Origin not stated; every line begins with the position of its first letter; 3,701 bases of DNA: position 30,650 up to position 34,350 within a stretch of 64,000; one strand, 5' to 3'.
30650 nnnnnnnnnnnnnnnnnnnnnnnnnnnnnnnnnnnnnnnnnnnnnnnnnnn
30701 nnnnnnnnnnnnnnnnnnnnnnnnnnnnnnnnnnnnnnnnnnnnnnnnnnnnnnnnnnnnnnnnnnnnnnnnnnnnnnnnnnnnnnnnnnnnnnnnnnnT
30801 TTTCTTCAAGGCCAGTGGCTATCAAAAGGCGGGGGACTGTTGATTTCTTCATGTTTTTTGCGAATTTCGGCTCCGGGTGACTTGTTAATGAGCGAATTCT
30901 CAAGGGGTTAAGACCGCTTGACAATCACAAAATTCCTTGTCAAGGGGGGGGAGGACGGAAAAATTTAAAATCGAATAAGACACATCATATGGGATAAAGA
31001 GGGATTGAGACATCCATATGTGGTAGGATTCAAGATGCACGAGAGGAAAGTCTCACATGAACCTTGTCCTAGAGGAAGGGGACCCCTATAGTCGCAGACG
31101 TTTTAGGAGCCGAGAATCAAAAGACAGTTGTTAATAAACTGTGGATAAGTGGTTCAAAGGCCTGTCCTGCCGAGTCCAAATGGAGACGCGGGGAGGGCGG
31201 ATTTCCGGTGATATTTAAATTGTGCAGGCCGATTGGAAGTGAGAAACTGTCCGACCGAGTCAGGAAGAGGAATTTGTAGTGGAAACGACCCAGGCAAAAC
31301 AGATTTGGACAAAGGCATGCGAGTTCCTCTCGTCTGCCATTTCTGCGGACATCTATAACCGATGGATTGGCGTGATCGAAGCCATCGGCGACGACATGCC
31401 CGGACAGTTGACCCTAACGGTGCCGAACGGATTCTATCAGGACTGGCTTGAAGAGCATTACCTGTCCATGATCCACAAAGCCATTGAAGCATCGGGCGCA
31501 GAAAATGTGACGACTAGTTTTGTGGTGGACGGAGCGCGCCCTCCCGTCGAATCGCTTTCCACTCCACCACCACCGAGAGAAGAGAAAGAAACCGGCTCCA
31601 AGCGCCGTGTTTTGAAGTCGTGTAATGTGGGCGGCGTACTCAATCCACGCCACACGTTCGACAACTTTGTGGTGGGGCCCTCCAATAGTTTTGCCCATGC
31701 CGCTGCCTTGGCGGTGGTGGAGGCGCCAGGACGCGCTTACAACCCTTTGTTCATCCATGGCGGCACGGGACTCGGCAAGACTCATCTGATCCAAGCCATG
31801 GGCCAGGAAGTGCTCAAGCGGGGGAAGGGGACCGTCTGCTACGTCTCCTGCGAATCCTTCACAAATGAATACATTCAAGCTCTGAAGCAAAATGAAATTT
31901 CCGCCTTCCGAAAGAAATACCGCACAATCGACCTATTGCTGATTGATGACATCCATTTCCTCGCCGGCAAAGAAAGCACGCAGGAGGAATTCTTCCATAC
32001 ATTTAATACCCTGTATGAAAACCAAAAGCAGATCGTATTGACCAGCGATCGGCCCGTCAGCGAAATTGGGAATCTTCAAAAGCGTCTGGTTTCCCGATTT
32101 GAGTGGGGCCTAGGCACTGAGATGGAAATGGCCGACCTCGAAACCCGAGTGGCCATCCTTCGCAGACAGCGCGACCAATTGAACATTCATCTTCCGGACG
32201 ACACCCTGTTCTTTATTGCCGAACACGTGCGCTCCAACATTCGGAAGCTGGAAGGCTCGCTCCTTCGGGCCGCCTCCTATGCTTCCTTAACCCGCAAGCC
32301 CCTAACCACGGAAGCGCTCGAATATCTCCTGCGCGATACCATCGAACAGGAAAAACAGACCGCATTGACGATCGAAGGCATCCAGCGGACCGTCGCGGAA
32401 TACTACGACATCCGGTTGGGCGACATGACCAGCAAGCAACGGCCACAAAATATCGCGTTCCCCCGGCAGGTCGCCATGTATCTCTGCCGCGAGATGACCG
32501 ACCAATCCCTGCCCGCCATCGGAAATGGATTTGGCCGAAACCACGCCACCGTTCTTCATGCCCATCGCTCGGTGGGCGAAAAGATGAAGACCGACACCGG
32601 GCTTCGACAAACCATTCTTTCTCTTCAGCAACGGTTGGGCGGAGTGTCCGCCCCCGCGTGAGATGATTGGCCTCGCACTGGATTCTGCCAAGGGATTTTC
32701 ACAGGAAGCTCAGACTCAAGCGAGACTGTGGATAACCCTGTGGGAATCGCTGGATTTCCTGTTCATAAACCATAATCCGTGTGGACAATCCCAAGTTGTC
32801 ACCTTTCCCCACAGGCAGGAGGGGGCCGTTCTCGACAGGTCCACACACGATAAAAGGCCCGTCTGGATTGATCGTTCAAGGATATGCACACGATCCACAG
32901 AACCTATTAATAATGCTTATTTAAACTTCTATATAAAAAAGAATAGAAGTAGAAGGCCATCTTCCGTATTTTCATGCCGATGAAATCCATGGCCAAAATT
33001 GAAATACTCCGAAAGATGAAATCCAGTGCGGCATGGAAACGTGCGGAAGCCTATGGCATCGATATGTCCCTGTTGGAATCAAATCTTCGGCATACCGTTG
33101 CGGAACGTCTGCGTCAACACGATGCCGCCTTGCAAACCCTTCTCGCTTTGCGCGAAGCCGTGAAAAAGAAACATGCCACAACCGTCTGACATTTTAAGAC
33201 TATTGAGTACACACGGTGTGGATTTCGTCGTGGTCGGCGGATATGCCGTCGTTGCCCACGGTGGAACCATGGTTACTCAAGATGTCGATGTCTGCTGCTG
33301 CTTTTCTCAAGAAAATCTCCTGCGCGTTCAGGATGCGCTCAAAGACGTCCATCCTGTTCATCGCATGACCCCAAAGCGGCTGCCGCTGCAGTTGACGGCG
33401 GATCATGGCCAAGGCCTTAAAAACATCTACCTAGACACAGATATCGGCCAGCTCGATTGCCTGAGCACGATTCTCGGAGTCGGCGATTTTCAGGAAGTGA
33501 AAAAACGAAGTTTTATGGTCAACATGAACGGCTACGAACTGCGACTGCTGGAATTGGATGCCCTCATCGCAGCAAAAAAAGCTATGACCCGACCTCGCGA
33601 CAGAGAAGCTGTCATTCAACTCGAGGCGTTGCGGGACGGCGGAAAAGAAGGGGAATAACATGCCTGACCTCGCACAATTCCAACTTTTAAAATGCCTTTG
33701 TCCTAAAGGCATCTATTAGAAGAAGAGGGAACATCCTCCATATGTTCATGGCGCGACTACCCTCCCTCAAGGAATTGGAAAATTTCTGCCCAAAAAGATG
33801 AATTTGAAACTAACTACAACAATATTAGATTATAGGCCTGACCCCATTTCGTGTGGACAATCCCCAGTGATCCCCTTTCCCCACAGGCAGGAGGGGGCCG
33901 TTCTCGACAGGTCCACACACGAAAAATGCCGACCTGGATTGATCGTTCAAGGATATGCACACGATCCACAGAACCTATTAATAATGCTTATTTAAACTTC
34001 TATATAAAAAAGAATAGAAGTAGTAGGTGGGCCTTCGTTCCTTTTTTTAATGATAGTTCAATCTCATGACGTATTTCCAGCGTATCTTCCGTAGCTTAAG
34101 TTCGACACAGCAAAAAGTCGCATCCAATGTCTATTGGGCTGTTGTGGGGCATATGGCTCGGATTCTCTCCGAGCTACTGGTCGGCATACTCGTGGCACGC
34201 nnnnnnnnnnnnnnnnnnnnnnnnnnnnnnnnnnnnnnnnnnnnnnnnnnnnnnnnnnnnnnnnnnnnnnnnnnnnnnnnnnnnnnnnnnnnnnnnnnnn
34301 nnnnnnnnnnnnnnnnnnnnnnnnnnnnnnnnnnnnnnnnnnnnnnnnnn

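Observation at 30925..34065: Chromosomal replication origin inside the window: DnaA boxes, AT-rich DUE and a G/C strand-bias flip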

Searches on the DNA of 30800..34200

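Call 63: search_rna_families(source=window, start=30800, end=34200, threshold=evalue, max_evalue=1)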
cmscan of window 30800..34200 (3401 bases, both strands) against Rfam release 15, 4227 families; matches with E-value up to 1: 1.
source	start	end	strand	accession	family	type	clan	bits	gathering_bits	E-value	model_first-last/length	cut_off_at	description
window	31756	31817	-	RF02674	AsdA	Gene; antisense;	-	22.7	52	0.14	1-81/81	no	antisense RNA of dnaA mRNA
